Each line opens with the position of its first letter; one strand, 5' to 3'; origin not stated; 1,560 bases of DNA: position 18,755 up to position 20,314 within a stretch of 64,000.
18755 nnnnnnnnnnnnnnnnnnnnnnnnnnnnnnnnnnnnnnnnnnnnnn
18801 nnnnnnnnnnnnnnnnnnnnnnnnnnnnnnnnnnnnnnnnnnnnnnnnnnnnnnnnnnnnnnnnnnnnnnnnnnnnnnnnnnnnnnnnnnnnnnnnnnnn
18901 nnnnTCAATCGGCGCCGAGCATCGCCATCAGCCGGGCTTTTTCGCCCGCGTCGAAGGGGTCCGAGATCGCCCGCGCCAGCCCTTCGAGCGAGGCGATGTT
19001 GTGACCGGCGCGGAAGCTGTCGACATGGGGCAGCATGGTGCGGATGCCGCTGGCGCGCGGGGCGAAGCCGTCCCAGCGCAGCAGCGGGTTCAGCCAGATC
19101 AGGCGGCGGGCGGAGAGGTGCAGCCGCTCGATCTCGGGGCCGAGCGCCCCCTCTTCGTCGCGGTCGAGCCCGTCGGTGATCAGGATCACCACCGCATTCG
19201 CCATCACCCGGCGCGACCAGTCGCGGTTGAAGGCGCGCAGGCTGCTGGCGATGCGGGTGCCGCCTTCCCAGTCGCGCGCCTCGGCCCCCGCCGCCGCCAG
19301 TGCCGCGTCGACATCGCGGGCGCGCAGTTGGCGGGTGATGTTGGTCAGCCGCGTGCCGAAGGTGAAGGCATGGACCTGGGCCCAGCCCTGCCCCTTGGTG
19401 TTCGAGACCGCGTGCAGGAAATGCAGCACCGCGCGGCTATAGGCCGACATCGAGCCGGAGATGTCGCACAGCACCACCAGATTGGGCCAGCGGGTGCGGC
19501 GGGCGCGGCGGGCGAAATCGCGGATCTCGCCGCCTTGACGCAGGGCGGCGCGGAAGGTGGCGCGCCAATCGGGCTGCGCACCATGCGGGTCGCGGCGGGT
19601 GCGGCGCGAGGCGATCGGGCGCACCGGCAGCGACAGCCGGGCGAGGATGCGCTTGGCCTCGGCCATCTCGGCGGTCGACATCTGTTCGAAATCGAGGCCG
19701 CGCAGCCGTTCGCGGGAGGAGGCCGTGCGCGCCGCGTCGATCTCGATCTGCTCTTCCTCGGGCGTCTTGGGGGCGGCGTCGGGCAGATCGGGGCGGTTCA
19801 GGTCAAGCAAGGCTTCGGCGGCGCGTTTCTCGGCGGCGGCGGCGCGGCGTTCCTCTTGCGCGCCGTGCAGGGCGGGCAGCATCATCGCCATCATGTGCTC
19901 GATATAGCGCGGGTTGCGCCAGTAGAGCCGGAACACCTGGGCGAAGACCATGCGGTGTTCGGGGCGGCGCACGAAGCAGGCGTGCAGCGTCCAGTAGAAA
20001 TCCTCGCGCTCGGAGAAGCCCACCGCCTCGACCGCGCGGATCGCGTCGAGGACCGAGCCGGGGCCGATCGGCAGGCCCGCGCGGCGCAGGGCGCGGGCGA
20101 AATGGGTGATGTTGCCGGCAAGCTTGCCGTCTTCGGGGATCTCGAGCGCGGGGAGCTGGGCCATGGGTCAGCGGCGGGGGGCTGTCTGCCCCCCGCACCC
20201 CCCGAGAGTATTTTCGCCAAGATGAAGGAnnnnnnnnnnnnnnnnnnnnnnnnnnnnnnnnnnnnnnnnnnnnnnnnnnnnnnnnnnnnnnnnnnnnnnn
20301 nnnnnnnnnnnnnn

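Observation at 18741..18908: Candidate FNR-activated sRNA with twin anti-Shine-Dalgarno loops inside the cox cluster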

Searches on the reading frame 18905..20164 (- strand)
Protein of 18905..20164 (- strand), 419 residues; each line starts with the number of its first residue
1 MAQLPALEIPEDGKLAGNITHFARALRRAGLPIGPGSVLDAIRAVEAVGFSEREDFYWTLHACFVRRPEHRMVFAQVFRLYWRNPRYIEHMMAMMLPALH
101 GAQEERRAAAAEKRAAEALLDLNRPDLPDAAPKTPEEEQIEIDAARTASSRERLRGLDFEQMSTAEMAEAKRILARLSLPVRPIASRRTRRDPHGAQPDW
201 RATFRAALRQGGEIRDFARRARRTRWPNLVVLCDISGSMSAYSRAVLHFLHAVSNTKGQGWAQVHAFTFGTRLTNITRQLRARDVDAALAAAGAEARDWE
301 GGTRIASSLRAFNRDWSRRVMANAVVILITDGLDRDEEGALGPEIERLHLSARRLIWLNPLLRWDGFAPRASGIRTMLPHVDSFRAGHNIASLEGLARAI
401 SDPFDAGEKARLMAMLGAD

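Call 6: search_protein_families(library=pfam, proteins=[window:18905-20164:-])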
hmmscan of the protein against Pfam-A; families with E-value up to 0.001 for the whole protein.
window:18905-20164:- (419 aa): 2 families
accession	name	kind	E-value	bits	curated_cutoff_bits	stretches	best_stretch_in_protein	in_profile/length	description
PF05762.20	VWA_CoxE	-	1.1e-62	211.8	26.4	1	185-392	14-221/222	VWA domain containing CoxE-like protein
PF13519.12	VWA_2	-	2e-05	25.6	27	1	229-332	1-106/107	von Willebrand factor type A domain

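Call 21: find_related_loci(query=window:18905-20164:-, collection=genome_contigs, flank=2500)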
Query window:18905-20164:- (419 aa) in genome_contigs; peptide patterns used: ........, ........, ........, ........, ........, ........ (x = any residue, [..] = any of these).
366 stretches matched a pattern; 230 encode a relative of the query (tblastn E <= 1e-3); the best 80 are kept; 80 distinct loci.
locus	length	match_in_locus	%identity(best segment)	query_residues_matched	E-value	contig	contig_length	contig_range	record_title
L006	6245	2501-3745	93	1-416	0e+0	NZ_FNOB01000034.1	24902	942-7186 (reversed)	Allgaiera indica strain DSM 24802, whole genome shotgun sequence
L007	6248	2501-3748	82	1-416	0e+0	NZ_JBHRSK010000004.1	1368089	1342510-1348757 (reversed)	Acidimangrovimonas pyrenivorans strain KCTC 62192 soapdenovo_K_39_4, whole genome shotgun sequence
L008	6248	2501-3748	72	1-416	0e+0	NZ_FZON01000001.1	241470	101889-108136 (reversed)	Antarctobacter heliothermus strain DSM 11445, whole genome shotgun sequence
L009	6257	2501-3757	73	1-417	0e+0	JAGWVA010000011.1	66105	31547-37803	MAG: Paracoccaceae bacterium isolate REEB409 contig-150_295, whole genome shotgun sequence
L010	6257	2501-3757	73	1-418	0e+0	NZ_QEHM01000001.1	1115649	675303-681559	Albibacillus kandeliae strain J95 Scaffold1, whole genome shotgun sequence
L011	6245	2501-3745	71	1-416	0e+0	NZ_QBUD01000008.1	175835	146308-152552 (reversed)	Yoonia sediminilitoris strain DSM 29955 Ga0183446_108, whole genome shotgun sequence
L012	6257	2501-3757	72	1-418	0e+0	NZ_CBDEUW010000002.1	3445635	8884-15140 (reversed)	MAG: Ruegeria sp. isolate 8b59a855-40bb-4218-9b8b-30e960faf13f contig_2, whole genome shotgun sequence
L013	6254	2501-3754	72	1-417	0e+0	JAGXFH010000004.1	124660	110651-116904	MAG: Brevirhabdus sp. isolate LH_M10 k141_51381, whole genome shotgun sequence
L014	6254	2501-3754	72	1-416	0e+0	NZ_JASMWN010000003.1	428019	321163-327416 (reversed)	Sedimentitalea todarodis strain KHS03 NODE_3_length_428019_cov_35.034282, whole genome shotgun sequence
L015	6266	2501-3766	73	1-419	0e+0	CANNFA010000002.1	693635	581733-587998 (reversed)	uncultured Rhodobacteraceae bacterium isolate 4-145.fasta genome assembly, contig: NODE_2, whole genome shotgun sequence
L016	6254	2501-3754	72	1-416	0e+0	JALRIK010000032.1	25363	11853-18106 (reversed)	MAG: Marivivens sp. isolate QJ.1 NODE_32_length_25363_cov_4.432611, whole genome shotgun sequence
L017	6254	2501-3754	71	1-419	0e+0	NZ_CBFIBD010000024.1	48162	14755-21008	MAG: Yoonia sp. isolate Co_bin_557_indstr Co_bin_557_indstr_c24, whole genome shotgun sequence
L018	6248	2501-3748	71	1-416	0e+0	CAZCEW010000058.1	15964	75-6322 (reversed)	MAG TPA_asm: uncultured Rhodobacterales bacterium isolate SRP268394_co2_38 genome assembly, contig: NODE_5627_length_159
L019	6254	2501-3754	72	1-418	0e+0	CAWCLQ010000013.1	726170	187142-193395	MAG: uncultured Alphaproteobacteria bacterium isolate MFD03804.bin.1.207 genome assembly, contig: contig_37787, whole ge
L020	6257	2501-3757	72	1-417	0e+0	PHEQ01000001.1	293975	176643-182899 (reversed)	MAG: Alphaproteobacteria bacterium HGW-Alphaproteobacteria-1 08E140C01_scaffold_17, whole genome shotgun sequence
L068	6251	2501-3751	83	1-417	0e+0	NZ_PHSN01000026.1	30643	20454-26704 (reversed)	Acidimangrovimonas sediminis strain MS2-2 contig26, whole genome shotgun sequence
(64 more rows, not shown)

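Call 61: search_protein_families(library=ncbifam, proteins=[window:18905-20164:-], max_evalue=1e-10)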
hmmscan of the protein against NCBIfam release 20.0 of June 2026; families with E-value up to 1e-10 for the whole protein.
window:18905-20164:- (419 aa): 0 families

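Call 105: search_protein_families(library=pfam, proteins=[L068:4005-5906:+], max_evalue=0.00001)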
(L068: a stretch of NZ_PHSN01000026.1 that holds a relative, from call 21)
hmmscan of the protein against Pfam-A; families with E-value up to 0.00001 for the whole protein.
L068:4005-5906:+ (633 aa): 1 family
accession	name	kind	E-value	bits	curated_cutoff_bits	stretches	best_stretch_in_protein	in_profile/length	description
PF00691.25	OmpA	-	1.6e-16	60.8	27.2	1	516-613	1-95/98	OmpA family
